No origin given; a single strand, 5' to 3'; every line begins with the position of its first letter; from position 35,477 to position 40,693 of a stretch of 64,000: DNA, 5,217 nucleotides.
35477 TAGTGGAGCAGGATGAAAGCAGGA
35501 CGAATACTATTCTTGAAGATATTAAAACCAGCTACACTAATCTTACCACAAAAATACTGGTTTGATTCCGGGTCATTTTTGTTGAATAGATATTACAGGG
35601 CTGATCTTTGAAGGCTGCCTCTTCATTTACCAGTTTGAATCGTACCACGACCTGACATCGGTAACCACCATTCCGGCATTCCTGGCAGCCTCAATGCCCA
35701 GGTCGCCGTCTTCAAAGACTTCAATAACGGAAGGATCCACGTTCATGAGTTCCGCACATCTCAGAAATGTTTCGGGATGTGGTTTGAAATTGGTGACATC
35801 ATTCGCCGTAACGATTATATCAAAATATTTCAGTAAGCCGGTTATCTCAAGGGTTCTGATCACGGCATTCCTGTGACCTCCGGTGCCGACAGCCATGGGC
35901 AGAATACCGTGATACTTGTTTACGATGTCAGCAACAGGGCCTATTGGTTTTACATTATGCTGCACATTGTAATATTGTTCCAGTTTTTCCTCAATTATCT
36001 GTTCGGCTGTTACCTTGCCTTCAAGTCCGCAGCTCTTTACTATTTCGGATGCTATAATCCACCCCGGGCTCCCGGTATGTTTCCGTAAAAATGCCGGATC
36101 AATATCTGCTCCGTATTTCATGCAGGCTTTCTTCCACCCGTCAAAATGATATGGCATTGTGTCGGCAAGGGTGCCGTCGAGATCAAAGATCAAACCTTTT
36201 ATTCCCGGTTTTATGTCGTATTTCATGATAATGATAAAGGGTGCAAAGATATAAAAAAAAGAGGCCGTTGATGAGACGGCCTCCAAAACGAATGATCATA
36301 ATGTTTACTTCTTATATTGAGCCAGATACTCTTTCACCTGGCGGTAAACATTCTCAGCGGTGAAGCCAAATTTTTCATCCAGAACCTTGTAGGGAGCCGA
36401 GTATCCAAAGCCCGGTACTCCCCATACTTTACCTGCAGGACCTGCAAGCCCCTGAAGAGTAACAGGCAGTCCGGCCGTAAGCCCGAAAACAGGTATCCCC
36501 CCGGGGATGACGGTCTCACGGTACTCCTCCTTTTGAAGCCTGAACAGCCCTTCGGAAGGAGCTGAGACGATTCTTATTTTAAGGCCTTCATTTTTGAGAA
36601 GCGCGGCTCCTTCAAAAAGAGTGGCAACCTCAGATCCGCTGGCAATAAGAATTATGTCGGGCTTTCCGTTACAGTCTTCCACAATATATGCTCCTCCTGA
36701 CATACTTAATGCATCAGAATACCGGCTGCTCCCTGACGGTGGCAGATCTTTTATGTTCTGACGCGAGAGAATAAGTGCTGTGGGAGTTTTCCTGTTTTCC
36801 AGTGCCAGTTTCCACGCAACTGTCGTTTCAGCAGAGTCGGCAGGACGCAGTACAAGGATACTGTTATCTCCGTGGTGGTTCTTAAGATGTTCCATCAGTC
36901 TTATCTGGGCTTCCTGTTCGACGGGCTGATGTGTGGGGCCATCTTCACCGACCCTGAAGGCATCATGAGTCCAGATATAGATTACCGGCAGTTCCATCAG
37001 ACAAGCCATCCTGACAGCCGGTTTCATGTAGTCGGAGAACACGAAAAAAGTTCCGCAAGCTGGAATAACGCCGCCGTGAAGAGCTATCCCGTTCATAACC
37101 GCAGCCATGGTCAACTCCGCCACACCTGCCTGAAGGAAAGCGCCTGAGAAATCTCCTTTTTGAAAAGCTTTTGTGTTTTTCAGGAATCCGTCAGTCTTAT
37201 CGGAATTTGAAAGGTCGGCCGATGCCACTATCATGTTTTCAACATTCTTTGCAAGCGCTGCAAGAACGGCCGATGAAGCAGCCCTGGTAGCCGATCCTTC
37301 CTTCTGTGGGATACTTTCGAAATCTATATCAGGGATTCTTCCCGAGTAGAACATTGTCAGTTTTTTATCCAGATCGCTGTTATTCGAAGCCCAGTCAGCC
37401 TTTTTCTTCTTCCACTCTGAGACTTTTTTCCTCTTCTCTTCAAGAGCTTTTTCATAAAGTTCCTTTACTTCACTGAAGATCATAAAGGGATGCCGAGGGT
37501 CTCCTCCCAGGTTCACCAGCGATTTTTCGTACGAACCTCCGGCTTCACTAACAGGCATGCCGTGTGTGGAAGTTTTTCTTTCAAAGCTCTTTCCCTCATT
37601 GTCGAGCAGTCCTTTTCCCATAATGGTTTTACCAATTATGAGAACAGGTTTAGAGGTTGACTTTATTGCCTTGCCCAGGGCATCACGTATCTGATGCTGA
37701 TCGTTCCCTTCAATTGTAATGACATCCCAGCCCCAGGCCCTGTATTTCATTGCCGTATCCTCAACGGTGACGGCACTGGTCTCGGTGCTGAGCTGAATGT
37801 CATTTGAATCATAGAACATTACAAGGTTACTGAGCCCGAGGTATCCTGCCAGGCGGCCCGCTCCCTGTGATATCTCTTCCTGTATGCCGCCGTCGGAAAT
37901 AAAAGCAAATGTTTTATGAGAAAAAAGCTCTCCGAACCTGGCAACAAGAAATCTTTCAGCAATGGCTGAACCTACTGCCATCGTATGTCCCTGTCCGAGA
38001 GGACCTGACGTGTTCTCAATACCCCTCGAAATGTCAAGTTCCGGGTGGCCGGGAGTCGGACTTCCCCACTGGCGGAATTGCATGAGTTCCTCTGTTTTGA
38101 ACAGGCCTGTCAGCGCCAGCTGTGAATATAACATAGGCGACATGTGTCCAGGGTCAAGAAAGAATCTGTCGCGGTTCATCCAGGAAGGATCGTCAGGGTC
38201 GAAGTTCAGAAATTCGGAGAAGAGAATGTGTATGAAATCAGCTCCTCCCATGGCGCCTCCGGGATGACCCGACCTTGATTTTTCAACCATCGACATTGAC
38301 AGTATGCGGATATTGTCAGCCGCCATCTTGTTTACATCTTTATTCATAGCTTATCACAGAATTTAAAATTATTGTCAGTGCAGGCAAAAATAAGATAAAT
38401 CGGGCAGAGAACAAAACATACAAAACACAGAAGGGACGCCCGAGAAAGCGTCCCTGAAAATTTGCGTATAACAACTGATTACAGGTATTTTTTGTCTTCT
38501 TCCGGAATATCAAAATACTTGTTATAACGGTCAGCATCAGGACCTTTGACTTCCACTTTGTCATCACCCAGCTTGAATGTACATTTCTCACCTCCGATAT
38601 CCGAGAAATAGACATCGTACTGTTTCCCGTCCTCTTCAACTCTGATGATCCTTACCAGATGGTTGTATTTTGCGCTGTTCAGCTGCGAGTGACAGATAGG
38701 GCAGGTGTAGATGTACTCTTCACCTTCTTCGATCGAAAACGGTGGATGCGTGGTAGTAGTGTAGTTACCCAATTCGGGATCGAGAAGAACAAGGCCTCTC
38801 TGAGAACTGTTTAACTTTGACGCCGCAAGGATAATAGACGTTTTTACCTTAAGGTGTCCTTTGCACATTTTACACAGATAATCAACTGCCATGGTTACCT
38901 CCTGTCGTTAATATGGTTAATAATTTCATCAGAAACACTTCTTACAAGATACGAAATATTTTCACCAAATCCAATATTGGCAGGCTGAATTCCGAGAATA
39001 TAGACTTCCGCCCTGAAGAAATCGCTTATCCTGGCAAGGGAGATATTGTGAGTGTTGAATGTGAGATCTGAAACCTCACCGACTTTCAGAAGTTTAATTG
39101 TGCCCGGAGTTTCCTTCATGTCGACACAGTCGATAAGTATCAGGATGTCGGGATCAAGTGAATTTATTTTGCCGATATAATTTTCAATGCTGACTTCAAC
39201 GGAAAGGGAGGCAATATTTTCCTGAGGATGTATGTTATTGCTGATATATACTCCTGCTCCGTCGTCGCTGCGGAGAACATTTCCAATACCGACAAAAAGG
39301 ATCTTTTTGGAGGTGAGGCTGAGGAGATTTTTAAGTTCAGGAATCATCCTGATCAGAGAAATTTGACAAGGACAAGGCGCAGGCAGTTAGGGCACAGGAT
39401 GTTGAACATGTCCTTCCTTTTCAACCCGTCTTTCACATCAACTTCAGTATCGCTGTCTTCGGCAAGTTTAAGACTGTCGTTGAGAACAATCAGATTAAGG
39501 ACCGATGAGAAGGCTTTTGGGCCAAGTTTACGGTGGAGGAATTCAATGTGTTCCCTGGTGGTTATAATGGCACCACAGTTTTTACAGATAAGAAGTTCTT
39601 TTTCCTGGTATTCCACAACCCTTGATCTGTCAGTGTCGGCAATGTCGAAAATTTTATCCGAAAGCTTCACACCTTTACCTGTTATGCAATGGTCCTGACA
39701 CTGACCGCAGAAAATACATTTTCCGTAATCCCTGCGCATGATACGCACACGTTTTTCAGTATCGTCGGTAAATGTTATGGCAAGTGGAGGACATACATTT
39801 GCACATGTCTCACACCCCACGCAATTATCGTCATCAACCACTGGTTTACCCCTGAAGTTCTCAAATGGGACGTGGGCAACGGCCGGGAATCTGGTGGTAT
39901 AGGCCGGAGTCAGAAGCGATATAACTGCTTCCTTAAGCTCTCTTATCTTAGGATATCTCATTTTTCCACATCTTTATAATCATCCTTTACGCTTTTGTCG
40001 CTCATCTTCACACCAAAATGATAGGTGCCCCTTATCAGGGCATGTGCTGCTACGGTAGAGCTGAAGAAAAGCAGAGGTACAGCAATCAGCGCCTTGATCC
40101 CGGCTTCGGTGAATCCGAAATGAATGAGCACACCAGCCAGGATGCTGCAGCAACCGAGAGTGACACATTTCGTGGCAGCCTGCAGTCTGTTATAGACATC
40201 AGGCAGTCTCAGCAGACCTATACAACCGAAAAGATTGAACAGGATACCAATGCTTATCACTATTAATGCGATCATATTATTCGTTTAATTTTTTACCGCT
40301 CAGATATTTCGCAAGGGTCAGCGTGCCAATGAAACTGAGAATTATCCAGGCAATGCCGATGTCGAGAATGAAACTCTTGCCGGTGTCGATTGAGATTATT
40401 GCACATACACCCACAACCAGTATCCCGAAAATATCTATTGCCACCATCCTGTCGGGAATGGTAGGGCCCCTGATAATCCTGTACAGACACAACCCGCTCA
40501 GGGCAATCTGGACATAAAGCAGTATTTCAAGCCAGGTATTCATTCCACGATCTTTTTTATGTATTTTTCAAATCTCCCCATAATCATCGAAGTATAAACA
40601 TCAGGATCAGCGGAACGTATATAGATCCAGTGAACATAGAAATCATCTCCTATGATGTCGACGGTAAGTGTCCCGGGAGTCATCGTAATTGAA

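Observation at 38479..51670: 19-gene Mrp-linked group 4 [NiFe]-hydrogenase operon headed by a sulfhydrogenase beta/gamma (AsrA/AsrB)-like NAD(P)H module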

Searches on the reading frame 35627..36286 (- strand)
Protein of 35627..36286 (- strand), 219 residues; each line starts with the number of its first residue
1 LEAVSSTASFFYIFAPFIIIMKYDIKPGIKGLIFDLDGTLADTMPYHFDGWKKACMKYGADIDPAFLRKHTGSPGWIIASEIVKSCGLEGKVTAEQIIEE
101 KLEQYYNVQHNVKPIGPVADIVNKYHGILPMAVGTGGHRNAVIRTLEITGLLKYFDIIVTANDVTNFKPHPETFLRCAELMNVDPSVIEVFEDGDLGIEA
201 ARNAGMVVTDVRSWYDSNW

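Call 23: search_protein_families(library=pfam, proteins=[window:35627-36286:-])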
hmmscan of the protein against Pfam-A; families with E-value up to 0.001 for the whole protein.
window:35627-36286:- (219 aa): 2 families
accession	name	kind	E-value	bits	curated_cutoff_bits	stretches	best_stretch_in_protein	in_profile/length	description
PF13419.12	HAD_2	-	6.2e-28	98.5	23.8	1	32-208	1-175/178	Haloacid dehalogenase-like hydrolase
PF00702.32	Hydrolase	-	7.7e-26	92.1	26.4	1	29-205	1-191/191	haloacid dehalogenase-like hydrolase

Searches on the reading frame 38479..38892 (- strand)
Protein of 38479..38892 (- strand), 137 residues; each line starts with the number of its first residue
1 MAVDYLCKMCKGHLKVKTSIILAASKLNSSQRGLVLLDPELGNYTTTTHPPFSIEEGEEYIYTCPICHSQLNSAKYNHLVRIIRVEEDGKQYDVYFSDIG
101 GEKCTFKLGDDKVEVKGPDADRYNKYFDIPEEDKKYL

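Call 4: search_protein_families(library=pfam, proteins=[window:38479-38892:-])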
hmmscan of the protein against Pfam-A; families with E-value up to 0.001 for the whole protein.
window:38479-38892:- (137 aa): 0 families

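Call 47: search_protein_families(library=ncbifam, proteins=[window:38479-38892:-], max_evalue=0.001)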
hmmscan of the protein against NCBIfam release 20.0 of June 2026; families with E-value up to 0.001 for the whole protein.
window:38479-38892:- (137 aa): 0 families

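Call 73: find_homologous_proteins(query=window:38479-38892:-)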
Query window:38479-38892:- (137 aa): 530 proteins with E <= 0.001 among 534 candidates; the best 120 are listed.
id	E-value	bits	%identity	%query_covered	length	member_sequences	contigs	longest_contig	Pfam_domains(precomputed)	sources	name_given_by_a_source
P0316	8.2e-89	313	100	100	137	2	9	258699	-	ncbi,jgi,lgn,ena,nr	ncbi:MAG TPA: hypothetical protein PLV06_00685 [Bacteroidales bacterium]|nr:hypothetical protein [Ba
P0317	3.0e-85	301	96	100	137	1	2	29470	-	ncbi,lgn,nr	ncbi:MAG: hypothetical protein JXR66_11335 [Bacteroidales bacterium]|nr:hypothetical protein [Bacter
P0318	2.2e-77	276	86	100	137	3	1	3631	-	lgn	-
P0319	1.8e-76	273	85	100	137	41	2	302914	-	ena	-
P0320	2.5e-76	272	91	94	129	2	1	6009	-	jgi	jgi:hypothetical protein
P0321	1.1e-75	270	84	100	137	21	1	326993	-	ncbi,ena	-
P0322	7.9e-75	267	83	100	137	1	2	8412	-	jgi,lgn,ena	-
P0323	1.6e-73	263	81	100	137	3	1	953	-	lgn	-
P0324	1.6e-69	250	77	100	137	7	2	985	-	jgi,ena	jgi:hypothetical protein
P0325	1.3e-68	247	75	100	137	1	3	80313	-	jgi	jgi:hypothetical protein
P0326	1.4e-68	247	72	100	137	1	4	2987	-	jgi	jgi:hypothetical protein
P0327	1.8e-68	247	75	100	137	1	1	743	-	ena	-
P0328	1.9e-68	247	74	100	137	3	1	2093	-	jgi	jgi:hypothetical protein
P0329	2.7e-68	246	74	100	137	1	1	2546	-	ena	-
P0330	3.0e-68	246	74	100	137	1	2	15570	-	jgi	jgi:hypothetical protein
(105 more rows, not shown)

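Call 80: predict_structure(alignment_id=A1)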
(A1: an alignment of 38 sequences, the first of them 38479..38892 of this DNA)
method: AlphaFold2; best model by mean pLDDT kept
length: 137 residues; sequences in the alignment: 38
mean_pLDDT: 46.3   pTM: 0.35
mean pLDDT of the five models: 46.3, 44.9, 40.4, 37.1, 36.9
residues with pLDDT >= 90: 0; 70-90: 0; 50-70: 57; < 50: 80
segments of 3 or more residues with pLDDT < 50: 1-18, 41-43, 66-110, 127-137
pLDDT, mean of each block of 10 residues (from residue 1): 33 44 62 56 47 58 50 31 33 39 45 57 51 42
secondary structure, 60 per line:
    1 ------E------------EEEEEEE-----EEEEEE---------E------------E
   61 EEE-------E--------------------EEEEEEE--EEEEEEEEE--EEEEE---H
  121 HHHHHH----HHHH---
elements in order: E20-26 E32-37 E60-63 E92-98 E101-109 E112-116 H120-126 H131-134

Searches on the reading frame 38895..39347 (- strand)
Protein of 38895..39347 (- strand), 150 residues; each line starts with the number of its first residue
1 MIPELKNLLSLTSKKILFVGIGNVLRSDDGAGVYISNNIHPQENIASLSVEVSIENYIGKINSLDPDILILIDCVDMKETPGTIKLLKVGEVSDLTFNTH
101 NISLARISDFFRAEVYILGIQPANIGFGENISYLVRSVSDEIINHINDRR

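Call 4: search_protein_families(library=pfam, proteins=[window:38895-39347:-])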
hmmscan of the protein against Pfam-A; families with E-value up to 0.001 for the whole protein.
window:38895-39347:- (150 aa): 1 family
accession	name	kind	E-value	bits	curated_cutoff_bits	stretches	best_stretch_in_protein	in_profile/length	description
PF01750.23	HycI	-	2.9e-10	40.5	23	1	53-146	25-127/130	Hydrogenase maturation protease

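Call 47: search_protein_families(library=ncbifam, proteins=[window:38895-39347:-], max_evalue=0.001)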
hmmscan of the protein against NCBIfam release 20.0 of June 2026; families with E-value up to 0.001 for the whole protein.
window:38895-39347:- (150 aa): 7 families
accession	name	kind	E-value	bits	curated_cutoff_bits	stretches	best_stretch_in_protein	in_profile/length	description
TIGR00142.1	hycI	equivalog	3.9e-25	88.3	119.1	1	17-147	2-139/146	hydrogenase maturation peptidase HycI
TIGR00072.1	hydrog_prot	superfamily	2e-22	79.7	47.45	1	19-147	3-142/145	hydrogenase maturation protease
TIGR00140.1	hupD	subfamily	4.6e-10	39.6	151.8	1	16-138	1-135/151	HyaD/HybD family hydrogenase maturation endopeptidase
TIGR00130.1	frhD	equivalog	4.7e-09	36.5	134.95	1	14-129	3-127/153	coenzyme F420-reducing hydrogenase, FrhD protein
NF045519.1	NiFeSe_H2_mat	exception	2.8e-08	33.7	190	1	14-144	1-141/152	NiFeSe hydrogenase maturation protease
NF007777.0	PRK10466.1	equivalog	7e-07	29.1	190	1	15-142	2-145/164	HyaD/HybD family hydrogenase maturation endopeptidase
NF007616.0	PRK10264.1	equivalog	7.6e-05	22.5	261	1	13-135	3-138/195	hydrogenase 1 maturation protease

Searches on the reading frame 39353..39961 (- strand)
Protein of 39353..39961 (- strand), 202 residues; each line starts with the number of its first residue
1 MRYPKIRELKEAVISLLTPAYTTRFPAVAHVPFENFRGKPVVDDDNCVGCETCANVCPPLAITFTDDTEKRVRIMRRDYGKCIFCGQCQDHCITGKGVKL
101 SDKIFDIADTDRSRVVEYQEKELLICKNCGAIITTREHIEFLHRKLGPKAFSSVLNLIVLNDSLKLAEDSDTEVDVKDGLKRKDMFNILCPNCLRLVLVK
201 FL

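Call 4: search_protein_families(library=pfam, proteins=[window:39353-39961:-])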
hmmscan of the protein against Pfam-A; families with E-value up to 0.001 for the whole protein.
window:39353-39961:- (202 aa): 8 families
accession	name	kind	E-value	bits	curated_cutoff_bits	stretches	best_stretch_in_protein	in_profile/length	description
PF12838.12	Fer4_7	-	1.9e-10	41.5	27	1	46-95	1-51/52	4Fe-4S dicluster domain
PF00037.32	Fer4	-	7.4e-09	35.5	21.1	2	40-63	1-24/24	4Fe-4S binding domain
PF13187.11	Fer4_9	-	2.2e-07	31.2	27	1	46-94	1-49/52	4Fe-4S dicluster domain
PF12797.12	Fer4_2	-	6.6e-07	29.3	24.5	1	39-58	2-21/22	4Fe-4S binding domain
PF13237.11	Fer4_10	-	9.2e-07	29.1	25.5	1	40-92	2-52/53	4Fe-4S dicluster domain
PF12837.12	Fer4_6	-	1.1e-05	25.5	25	1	39-62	1-24/24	4Fe-4S binding domain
PF13183.11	Fer4_8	-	0.00049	21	27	0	45-93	3-65/68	4Fe-4S dicluster domain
PF14697.11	Fer4_21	-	0.00079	20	35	1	42-58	36-52/59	4Fe-4S dicluster domain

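Call 36: search_solved_structures(query=window:39353-39961:-, max_evalue=0.00001)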
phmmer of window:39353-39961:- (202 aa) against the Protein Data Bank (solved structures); distinct sequences matched with E-value up to 0.00001: 44.
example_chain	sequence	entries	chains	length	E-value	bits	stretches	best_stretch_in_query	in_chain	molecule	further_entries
7z0s_F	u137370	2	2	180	1.4e-15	60.6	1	18-142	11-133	Formate hydrogenlyase subunit 6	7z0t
5t5i_F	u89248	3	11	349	3.4e-15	59.3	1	35-94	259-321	Tungsten formylmethanofuran dehydrogenase subunit fwdF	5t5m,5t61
9sw6_H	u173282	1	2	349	8.3e-15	58.1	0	35-94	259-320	Tungsten formylmethanofuran dehydrogenase, subunit F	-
6cfw_N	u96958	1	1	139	3.5e-12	49.5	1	15-111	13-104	NADH-plastoquinone oxidoreductase subunit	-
7eu3_I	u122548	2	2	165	3.9e-12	49.3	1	17-112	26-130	NAD(P)H-quinone oxidoreductase subunit I, chloroplastic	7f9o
7wfg_I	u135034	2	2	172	3.4e-11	46.3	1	18-95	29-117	NAD(P)H-quinone oxidoreductase subunit I, chloroplastic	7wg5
9grx_I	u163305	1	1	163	5.6e-11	45.6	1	21-111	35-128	NAD(P)H-quinone oxidoreductase subunit I, chloroplastic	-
6hum_I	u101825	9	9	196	5.8e-11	45.5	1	21-112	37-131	NAD(P)H-quinone oxidoreductase subunit I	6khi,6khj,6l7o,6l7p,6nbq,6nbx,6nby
6u8y_N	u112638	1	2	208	2.8e-10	43.3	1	21-96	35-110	NADH dehydrogenase subunit I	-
9sfi_T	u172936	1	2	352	4.5e-09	39.3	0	35-93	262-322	4Fe-4S ferredoxin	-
7b0n_I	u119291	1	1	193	1.8e-08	37.4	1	34-100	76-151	Subunit NUIM of protein NADH:Ubiquinone Oxidoreductase (Complex I)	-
6gcs_I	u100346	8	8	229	2.6e-08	36.9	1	35-100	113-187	TYKY SUBUNIT (NUIM) | Subunit NUIM of NADH:Ubiquinone Oxidoreductase (Complex I)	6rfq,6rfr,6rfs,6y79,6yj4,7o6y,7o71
7v2c_B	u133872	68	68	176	6.7e-08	35.5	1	17-98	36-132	NADH dehydrogenase [ubiquinone] iron-sulfur protein 8, mitochondrial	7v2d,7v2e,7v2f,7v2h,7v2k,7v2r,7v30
5lc5_I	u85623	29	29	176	6.9e-08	35.5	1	17-98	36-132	NADH dehydrogenase [ubiquinone] iron-sulfur protein 8, mitochondrial | Mitochondrial complex I, TYKY subunit | NADH:ubiquinone oxidoreductase core subunit S8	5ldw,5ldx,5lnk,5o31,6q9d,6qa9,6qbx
7npa_A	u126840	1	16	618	8.3e-08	35.2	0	40-103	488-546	Coenzyme F420-dependent sulfite reductase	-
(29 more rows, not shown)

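Call 47: search_protein_families(library=ncbifam, proteins=[window:39353-39961:-], max_evalue=0.001)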
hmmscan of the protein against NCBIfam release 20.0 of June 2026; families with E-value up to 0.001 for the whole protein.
window:39353-39961:- (202 aa): 50 families (the best 25 are shown)
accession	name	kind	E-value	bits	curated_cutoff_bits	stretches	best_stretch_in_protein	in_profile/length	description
NF009053.0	PRK12387.1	subfamily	4e-25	88.6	204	1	21-149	14-140/180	formate hydrogenlyase complex iron-sulfur subunit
NF006076.0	PRK08222.1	equivalog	8.5e-19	68.1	270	1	22-143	15-134/181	hydrogenase 4 subunit H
NF006221.0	PRK08348.1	subfamily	1e-17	64.1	124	1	10-112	8-105/136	NADH-plastoquinone oxidoreductase subunit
TIGR01971.1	NuoI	subfamily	9.7e-16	57.5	113.05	1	16-117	9-116/121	NADH-quinone oxidoreductase, chain I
NF040612.1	F420_dehyd_FpoI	exception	3.4e-14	52.8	180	1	6-126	3-120/135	F420H2 dehydrogenase subunit FpoI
NF004537.0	PRK05888.1-3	equivalog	3.1e-13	49.7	163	1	20-124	38-154/204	NADH-quinone oxidoreductase subunit NuoI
NF004536.0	PRK05888.1-1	equivalog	5.2e-12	45.5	212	1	9-127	17-141/180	NADH-quinone oxidoreductase subunit NuoI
NF010590.0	PRK13984.1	equivalog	4e-11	41.7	946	1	22-107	27-117/611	putative oxidoreductase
NF004541.0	PRK05888.2-2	equivalog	9.7e-11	41.8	217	1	35-96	51-110/168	NADH-quinone oxidoreductase subunit NuoI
TIGR00403.1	ndhI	equivalog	1e-10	41.5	302.35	1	22-95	39-117/183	NAD(P)H-quinone oxidoreductase subunit I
NF004538.0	PRK05888.1-4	equivalog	8.2e-10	38.5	135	1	36-126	47-144/162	NADH-quinone oxidoreductase subunit NuoI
TIGR02912.1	sulfite_red_C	equivalog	8.4e-10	38.1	324.1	2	39-110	163-231/314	sulfite reductase subunit C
NF007382.0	PRK09898.1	equivalog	1e-09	38.2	213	1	29-96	138-197/208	ferredoxin-like protein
NF004543.0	PRK05888.2-5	equivalog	1.1e-09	38.1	243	1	22-96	36-114/217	NADH-quinone oxidoreductase subunit NuoI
NF042909.1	FMH_DH_FwdF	exception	1.6e-08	34.1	375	1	34-94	246-308/336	tungsten-dependent formylmethanofuran dehydrogenase subunit FwdF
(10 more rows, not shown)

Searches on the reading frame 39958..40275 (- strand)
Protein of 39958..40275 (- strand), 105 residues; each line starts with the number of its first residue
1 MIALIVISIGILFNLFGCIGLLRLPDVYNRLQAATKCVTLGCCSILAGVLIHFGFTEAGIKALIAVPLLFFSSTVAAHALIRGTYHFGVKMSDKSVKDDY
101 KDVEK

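Call 4: search_protein_families(library=pfam, proteins=[window:39958-40275:-])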
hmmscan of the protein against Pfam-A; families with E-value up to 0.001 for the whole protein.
window:39958-40275:- (105 aa): 1 family
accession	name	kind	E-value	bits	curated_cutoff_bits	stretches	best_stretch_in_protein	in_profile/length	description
PF03334.19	PhaG_MnhG_YufB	-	6.5e-23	81.2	23.4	1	7-84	2-79/80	Na+/H+ antiporter subunit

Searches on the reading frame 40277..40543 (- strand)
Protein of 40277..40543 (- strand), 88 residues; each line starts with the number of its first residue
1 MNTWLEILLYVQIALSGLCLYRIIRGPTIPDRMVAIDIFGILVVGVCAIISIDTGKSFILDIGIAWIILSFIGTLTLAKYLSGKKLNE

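Call 4: search_protein_families(library=pfam, proteins=[window:40277-40543:-])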
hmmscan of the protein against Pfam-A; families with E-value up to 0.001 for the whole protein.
window:40277-40543:- (88 aa): 1 family
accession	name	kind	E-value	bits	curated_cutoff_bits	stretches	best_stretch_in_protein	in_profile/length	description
PF04066.18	MrpF_PhaF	-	1e-13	51.9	23.3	1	30-81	1-52/53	Multiple resistance and pH regulation protein F (MrpF / PhaF)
